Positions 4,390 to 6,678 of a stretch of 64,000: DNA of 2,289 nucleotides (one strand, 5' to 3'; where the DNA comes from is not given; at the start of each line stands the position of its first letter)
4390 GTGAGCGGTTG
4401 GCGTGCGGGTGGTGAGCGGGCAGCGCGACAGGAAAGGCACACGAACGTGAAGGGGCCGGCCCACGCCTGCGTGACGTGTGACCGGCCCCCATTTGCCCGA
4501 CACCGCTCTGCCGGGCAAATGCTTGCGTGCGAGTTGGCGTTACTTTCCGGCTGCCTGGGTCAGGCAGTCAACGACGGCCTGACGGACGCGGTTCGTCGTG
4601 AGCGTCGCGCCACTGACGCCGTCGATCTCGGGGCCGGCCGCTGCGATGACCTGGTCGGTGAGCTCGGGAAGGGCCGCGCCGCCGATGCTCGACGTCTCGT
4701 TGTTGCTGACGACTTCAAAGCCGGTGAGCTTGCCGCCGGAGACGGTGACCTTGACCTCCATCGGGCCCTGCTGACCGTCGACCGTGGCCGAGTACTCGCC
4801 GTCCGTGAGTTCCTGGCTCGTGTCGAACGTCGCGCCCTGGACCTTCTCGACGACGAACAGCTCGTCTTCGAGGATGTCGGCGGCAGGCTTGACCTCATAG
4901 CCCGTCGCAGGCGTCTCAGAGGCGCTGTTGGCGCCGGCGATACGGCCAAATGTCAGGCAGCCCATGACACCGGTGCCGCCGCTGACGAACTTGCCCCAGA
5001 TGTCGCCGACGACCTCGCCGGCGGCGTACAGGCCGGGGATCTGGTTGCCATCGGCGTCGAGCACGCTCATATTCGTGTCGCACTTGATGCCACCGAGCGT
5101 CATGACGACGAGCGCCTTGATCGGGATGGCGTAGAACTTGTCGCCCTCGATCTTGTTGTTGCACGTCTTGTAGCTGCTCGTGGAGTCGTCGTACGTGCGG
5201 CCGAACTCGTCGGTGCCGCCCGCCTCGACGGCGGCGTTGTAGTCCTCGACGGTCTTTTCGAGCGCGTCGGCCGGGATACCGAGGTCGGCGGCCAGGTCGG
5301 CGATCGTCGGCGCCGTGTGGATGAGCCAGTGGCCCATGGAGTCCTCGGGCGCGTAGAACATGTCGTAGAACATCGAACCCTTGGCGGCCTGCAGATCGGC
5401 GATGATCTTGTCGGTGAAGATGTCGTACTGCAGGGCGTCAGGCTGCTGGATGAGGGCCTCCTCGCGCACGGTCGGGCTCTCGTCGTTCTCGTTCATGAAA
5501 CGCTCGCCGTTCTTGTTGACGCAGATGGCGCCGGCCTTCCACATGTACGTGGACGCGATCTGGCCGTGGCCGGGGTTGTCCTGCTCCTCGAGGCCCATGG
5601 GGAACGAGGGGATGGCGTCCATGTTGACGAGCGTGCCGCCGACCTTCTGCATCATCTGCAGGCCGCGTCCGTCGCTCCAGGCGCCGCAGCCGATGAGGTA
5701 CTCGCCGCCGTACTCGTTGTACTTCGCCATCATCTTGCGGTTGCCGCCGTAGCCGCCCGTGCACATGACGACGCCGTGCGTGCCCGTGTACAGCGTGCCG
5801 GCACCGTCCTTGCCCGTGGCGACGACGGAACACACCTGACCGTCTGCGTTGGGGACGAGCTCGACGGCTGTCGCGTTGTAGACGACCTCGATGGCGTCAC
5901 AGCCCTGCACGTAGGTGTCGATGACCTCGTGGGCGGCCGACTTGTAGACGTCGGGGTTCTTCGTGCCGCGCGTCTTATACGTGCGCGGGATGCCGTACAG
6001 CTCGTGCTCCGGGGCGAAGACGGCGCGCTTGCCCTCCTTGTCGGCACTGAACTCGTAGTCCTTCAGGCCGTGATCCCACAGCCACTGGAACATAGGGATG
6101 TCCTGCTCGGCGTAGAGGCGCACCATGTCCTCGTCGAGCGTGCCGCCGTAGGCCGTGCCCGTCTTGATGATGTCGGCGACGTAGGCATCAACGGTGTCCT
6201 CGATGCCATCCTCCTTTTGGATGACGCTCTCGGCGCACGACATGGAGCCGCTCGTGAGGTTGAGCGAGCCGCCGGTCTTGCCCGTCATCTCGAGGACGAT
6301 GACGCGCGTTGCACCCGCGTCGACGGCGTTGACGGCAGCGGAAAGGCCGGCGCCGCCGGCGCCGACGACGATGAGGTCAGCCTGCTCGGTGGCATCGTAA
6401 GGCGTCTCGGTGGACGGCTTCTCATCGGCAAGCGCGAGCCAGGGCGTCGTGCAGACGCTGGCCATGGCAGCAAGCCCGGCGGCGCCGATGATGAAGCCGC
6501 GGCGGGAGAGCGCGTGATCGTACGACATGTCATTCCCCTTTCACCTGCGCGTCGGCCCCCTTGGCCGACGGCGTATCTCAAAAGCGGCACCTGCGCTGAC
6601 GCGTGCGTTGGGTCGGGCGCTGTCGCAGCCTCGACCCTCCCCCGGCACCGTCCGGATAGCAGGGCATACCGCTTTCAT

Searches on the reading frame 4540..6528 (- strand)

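Call 36: search_protein_families(library=pfam, proteins=[window:4540-6528:-], max_evalue=0.001)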
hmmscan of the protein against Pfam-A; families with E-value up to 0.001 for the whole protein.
window:4540-6528:- (662 aa): 5 families
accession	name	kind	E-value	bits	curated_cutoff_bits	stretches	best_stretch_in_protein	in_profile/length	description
PF00890.30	FAD_binding_2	-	1.4e-53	183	20.4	1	51-521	1-414/414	FAD binding domain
PF04205.19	FMN_bind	-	1.4e-13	51.7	22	1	585-656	1-76/77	FMN-binding domain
PF03486.20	HI0933_like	-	2.3e-09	37.5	50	0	51-92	2-42/244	HI0933-like protein Rossmann domain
PF12831.13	FAD_oxidored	-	9.8e-07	28.8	27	1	51-244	1-133/416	FAD dependent oxidoreductase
PF01946.23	Thi4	-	0.00022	21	26.2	1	48-106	16-72/235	Thi4 family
